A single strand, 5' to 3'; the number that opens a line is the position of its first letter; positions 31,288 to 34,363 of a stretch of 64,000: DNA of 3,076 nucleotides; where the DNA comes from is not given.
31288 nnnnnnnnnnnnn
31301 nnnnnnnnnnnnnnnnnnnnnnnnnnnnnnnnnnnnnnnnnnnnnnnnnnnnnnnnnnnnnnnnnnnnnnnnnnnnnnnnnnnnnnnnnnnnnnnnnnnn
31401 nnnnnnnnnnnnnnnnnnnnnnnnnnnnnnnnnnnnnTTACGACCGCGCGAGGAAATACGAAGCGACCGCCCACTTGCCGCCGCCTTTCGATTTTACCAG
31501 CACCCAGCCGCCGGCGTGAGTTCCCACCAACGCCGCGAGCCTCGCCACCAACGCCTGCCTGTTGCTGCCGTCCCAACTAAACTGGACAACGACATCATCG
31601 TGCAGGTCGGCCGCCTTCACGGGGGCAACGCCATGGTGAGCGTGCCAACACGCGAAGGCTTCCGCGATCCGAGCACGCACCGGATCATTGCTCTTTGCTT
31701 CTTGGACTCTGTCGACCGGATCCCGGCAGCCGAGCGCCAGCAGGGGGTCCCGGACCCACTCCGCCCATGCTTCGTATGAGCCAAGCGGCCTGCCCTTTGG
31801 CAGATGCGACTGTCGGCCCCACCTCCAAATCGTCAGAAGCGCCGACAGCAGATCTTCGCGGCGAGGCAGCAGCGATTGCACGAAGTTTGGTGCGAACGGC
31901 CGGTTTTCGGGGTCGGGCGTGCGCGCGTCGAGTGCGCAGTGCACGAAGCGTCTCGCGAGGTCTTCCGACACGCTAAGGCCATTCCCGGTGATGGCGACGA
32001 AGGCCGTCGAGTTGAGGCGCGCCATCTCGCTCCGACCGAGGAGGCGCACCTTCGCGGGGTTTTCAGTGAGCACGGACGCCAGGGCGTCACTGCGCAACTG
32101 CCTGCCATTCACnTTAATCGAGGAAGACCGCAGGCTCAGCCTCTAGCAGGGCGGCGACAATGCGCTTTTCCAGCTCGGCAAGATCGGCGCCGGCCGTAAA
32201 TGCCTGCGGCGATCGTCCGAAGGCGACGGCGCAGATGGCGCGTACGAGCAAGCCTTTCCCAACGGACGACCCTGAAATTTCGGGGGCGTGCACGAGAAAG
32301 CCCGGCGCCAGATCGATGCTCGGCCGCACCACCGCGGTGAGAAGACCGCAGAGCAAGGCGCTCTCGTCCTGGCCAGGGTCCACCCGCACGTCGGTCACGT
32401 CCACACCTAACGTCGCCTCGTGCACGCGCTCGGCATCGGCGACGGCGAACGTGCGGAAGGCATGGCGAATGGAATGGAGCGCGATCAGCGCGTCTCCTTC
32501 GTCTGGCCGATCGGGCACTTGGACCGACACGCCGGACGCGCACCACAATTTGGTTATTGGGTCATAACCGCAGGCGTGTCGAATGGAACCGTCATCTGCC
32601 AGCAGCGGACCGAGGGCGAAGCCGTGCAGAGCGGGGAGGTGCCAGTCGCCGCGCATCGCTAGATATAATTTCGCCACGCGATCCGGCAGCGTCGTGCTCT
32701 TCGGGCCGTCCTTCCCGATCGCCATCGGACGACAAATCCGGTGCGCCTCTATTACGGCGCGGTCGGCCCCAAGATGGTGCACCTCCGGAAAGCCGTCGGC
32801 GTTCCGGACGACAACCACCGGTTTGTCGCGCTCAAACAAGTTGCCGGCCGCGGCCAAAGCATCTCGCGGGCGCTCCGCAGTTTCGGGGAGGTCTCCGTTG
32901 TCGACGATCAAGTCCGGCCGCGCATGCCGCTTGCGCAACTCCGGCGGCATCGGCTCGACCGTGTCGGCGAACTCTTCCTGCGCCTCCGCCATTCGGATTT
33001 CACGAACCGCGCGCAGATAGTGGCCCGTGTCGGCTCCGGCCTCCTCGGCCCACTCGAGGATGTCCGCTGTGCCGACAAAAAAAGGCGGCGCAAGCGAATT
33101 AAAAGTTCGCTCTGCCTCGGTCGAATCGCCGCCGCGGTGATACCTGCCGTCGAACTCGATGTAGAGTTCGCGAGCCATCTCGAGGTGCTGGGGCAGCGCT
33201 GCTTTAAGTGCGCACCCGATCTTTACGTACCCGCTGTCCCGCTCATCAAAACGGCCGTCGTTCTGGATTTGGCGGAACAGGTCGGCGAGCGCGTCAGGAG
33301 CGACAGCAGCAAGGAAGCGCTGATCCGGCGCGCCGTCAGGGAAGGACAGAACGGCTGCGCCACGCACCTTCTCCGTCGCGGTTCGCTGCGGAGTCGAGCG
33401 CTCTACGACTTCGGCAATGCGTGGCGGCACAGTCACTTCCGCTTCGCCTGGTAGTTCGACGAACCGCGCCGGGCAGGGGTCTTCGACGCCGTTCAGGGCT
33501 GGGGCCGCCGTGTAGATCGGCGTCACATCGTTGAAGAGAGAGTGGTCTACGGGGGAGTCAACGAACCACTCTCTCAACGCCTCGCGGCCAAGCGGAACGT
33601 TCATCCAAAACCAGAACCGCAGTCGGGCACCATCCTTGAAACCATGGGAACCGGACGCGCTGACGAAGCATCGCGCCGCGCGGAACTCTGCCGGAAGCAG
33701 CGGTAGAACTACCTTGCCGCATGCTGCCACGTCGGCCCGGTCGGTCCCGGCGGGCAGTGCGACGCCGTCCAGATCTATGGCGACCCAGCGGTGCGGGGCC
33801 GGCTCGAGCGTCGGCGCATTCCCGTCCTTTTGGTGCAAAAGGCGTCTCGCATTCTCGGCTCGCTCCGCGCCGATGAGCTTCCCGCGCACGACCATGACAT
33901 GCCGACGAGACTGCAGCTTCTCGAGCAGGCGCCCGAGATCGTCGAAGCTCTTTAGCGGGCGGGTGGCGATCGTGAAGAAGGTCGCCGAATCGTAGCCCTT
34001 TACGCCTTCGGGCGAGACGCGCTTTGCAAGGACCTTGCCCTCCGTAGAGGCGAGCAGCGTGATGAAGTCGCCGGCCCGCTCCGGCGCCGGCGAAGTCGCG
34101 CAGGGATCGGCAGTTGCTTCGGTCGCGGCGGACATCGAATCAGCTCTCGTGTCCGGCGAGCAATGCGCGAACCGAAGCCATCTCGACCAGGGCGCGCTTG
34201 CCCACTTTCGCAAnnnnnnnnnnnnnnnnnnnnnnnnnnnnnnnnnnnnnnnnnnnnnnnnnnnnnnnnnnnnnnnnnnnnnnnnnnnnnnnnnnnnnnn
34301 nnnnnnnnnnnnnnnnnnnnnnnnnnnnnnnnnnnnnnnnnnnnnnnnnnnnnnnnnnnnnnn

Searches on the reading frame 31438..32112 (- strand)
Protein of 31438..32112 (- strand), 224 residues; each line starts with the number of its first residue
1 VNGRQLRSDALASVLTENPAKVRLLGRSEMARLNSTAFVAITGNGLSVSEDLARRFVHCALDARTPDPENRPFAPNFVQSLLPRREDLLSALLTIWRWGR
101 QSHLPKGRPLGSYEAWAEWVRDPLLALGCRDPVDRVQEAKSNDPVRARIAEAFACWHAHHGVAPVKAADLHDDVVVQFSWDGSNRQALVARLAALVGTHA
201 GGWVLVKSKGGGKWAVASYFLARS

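Call 6: search_protein_families(library=pfam, proteins=[window:31438-32112:-], max_evalue=0.01)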
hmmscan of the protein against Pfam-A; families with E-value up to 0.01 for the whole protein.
window:31438-32112:- (224 aa): 0 families

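Call 9: search_protein_families(library=phrogs, proteins=[window:31438-32112:-], max_evalue=0.01)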
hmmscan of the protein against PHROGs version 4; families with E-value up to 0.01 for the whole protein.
window:31438-32112:- (224 aa): 2 families
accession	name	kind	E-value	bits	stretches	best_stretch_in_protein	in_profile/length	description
phrog_29234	-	unknown function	7.9e-30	104.6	1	6-171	621-787/887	-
phrog_10537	-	unknown function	5.1e-12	45.5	1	7-171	991-1158/1229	-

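Call 49: search_solved_structures(query=window:31438-32112:-, max_evalue=1)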
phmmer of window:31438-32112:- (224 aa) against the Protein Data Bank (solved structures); distinct sequences matched with E-value up to 1: 0.

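Call 64: search_protein_families(library=pfam, proteins=[window:31438-32112:-], max_evalue=10)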
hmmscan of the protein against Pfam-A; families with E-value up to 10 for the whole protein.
window:31438-32112:- (224 aa): 1 family
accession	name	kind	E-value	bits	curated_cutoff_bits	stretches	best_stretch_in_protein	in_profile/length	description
PF09722.15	Xre_MbcA_ParS_C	-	0.062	13.7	24.5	1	111-137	7-33/51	Antitoxin Xre/MbcA/ParS C-terminal toxin-binding domain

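Call 66: search_protein_families(library=ncbifam, proteins=[window:31438-32112:-], max_evalue=0.1)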
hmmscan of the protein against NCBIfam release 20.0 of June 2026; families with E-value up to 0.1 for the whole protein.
window:31438-32112:- (224 aa): 0 families

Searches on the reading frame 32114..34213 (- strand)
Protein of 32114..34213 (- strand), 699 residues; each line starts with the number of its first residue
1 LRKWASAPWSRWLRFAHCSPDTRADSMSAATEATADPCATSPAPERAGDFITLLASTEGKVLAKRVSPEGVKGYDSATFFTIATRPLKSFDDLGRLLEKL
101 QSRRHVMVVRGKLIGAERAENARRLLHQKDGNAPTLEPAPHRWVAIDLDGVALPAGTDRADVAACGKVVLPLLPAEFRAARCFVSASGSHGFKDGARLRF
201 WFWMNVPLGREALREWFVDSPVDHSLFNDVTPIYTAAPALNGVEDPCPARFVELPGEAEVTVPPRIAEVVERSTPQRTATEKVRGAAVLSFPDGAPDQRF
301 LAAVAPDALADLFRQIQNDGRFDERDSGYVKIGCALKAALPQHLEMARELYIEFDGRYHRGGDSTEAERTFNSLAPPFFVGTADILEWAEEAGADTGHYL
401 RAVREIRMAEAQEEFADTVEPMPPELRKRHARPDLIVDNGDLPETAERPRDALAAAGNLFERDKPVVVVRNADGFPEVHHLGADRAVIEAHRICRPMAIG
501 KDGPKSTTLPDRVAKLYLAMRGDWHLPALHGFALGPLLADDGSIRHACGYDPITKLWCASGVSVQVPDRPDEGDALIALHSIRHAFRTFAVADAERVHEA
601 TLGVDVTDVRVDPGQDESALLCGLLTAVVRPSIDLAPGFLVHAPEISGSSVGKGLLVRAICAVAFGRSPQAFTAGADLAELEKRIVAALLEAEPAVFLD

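Call 6: search_protein_families(library=pfam, proteins=[window:32114-34213:-], max_evalue=0.01)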
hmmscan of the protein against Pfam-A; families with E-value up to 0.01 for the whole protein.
window:32114-34213:- (699 aa): 0 families

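Call 9: search_protein_families(library=phrogs, proteins=[window:32114-34213:-], max_evalue=0.01)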
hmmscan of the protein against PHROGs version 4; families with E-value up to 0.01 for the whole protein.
window:32114-34213:- (699 aa): 4 families
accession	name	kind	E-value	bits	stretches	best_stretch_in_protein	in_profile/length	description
phrog_29234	-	unknown function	2.7e-20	73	1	307-699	241-615/887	-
phrog_16950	-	DNA, RNA and nucleotide metabolism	7.1e-19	68.2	1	49-251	3-214/843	DNA primase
phrog_3712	-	DNA, RNA and nucleotide metabolism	9.7e-10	38.1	1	57-256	25-240/927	replication origin binding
phrog_10537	-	unknown function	0.0076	15.1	1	500-699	796-985/1229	-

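Call 17: find_related_loci(query=window:32114-34213:-, collection=genome_contigs, flank=6000)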
Query window:32114-34213:- (699 aa) in genome_contigs; peptide patterns used: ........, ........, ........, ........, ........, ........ (x = any residue, [..] = any of these).
397 stretches matched a pattern; 1 encode a relative of the query (tblastn E <= 1e-3); 1 distinct loci.
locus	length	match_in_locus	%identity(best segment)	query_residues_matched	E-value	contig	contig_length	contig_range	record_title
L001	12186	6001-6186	37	469-520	6e-6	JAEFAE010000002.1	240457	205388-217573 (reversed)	MAG: Bacteroidales bacterium isolate Tb.RUG.487 NODE_57_length_240457_cov_25.308380, whole genome shotgun sequence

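Call 48: search_solved_structures(query=window:32114-34213:-, max_evalue=1)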
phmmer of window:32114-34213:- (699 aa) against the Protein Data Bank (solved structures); distinct sequences matched with E-value up to 1: 0.

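Call 64: search_protein_families(library=pfam, proteins=[window:32114-34213:-], max_evalue=10)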
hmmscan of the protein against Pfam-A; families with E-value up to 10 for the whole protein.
window:32114-34213:- (699 aa): 0 families

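Call 66: search_protein_families(library=ncbifam, proteins=[window:32114-34213:-], max_evalue=0.1)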
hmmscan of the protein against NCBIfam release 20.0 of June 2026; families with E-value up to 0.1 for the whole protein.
window:32114-34213:- (699 aa): 0 families
